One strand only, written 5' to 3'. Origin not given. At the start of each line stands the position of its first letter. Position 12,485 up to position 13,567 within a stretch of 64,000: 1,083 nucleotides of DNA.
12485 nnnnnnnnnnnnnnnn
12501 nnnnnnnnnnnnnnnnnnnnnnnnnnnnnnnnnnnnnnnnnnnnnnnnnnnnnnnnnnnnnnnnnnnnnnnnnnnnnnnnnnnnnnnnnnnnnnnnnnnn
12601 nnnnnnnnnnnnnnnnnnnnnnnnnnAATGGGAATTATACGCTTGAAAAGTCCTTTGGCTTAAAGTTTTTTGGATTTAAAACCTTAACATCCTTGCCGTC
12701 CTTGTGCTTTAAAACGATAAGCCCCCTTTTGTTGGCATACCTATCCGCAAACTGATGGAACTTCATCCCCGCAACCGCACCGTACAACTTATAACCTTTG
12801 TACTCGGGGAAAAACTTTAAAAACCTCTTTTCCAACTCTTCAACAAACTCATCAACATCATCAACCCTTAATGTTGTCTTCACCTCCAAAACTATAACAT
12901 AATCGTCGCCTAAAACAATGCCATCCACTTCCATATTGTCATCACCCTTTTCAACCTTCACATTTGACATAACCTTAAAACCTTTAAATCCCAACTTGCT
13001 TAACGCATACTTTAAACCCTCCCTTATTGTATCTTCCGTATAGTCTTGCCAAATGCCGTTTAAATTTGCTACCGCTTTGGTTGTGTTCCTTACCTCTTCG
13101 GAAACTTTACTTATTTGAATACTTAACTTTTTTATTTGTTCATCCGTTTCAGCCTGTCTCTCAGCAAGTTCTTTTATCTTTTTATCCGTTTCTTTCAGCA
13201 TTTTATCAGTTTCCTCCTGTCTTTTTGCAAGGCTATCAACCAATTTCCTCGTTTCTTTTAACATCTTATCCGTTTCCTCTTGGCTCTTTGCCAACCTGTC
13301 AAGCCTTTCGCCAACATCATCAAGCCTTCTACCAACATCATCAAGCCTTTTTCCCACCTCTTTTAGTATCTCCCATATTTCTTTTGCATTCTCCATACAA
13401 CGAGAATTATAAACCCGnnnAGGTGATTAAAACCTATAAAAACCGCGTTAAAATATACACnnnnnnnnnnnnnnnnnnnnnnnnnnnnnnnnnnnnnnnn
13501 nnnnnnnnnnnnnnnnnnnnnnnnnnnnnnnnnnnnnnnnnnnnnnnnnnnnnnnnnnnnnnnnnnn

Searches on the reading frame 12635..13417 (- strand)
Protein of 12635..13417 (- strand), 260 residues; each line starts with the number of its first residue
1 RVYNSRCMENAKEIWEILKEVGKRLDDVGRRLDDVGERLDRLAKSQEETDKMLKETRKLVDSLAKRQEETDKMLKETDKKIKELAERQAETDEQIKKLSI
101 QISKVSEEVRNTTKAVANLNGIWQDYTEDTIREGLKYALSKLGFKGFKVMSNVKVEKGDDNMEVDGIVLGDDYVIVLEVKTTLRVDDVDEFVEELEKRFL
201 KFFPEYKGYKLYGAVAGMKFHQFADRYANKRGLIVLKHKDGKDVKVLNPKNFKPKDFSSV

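Call 4: search_protein_families(library=pfam, proteins=[window:12635-13417:-], max_evalue=0.1)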
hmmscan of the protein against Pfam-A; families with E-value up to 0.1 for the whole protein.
window:12635-13417:- (260 aa): 45 families (the best 25 are shown)
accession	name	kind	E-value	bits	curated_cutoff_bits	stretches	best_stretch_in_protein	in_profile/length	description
PF00015.26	MCPsignal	-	2.1e-06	28.2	34.6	1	47-119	82-154/172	Methyl-accepting chemotaxis protein (MCP) signalling domain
PF02646.22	RmuC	-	3.8e-06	26.7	26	1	6-65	223-280/291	RmuC family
PF06009.19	Laminin_II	-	2.4e-05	24.8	33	1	9-62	3-56/138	Laminin Domain II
PF08378.17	NERD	-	5e-05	24.2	22.1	1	136-181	10-56/111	Nuclease-related domain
PF06103.16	DUF948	-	7.8e-05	23.2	37.2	2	17-76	20-76/89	Bacterial protein of unknown function (DUF948)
PF19111.5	DUF5798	-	0.00028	21.5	27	1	74-120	3-49/89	Family of unknown function (DUF5798)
PF07889.17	DUF1664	-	0.00057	20.4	34.6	2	11-88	47-124/124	Protein of unknown function (DUF1664)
PF10779.14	XhlA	-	0.00058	20.4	34.7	1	22-66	3-47/67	Haemolysin XhlA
PF12644.12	DUF3782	-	0.0018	18.9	24.4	0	83-148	5-61/78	Protein of unknown function (DUF3782)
PF02601.20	Exonuc_VII_L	-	0.0018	18.3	35.9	1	10-115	141-250/315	Exonuclease VII, large subunit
PF05266.19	DUF724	-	0.0026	18.1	38.4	1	16-119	71-177/188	Protein of unknown function (DUF724)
PF05929.16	Phage_GPO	-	0.0041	17.2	33.6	1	45-119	168-240/268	Phage capsid scaffolding protein (GPO) serine peptidase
PF14662.11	KASH_CCD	-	0.0048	17.3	43.3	1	18-142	62-184/191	Coiled-coil region of CCDC155 or KASH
PF03938.19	OmpH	-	0.0054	17.4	32.4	1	43-121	29-112/141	Outer membrane protein (OmpH-like)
PF04513.17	Baculo_PEP_C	-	0.0068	16.9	38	0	16-85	31-98/140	Baculovirus polyhedron envelope protein, PEP, C terminus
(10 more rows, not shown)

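Call 75: search_protein_families(library=padloc, proteins=[window:12635-13417:-], max_evalue=0.01)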
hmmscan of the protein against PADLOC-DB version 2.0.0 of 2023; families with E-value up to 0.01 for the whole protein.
window:12635-13417:- (260 aa): 44 families (the best 25 are shown)
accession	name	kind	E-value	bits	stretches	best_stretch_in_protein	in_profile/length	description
PDLC01085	C3a181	-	2.5e-07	28.8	1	8-244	11-215/226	Diadenylate cyclase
PDLC00551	JetC2|JetC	-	6.3e-07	25.6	1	8-121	859-970/1365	DUF3584 domain; MukB-like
PDLC00006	DruC1|DruC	-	3.6e-06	23.7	1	19-120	185-286/626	Unknown function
PDLC02729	PbeC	-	5e-06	23.3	1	8-109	413-513/668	PbeC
PDLC02756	PbeC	-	5.3e-06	23.7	1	6-136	388-512/643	PbeC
PDLC04890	PDC-S06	-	2.1e-05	21.3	1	18-126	361-467/732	-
PDLC00580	JetC3|JetC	-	2.8e-05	20.6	1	19-111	322-414/1068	DUF3584 domain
PDLC02663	DndD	-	3.3e-05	20.9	1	6-109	402-503/675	DndD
PDLC00519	JetC1|JetC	-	3.8e-05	20.1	1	12-129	643-760/1097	DUF3584 domain; MukB-like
PDLC02667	DndD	-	7.2e-05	19.7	1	7-136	387-510/657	DndD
PDLC03862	LmuB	-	9.3e-05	18.9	1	23-120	197-295/643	-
PDLC03859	LmuB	-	9.5e-05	19.8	1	13-136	371-487/611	-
PDLC04407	PDC-M09A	-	0.0001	19.9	1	38-118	10-90/282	-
PDLC00512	JetC1|JetC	-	0.00013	18.2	1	18-193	691-861/1123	DUF3584 domain; MukB-like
PDLC03863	LmuB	-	0.00016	18.5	1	37-122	199-284/610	-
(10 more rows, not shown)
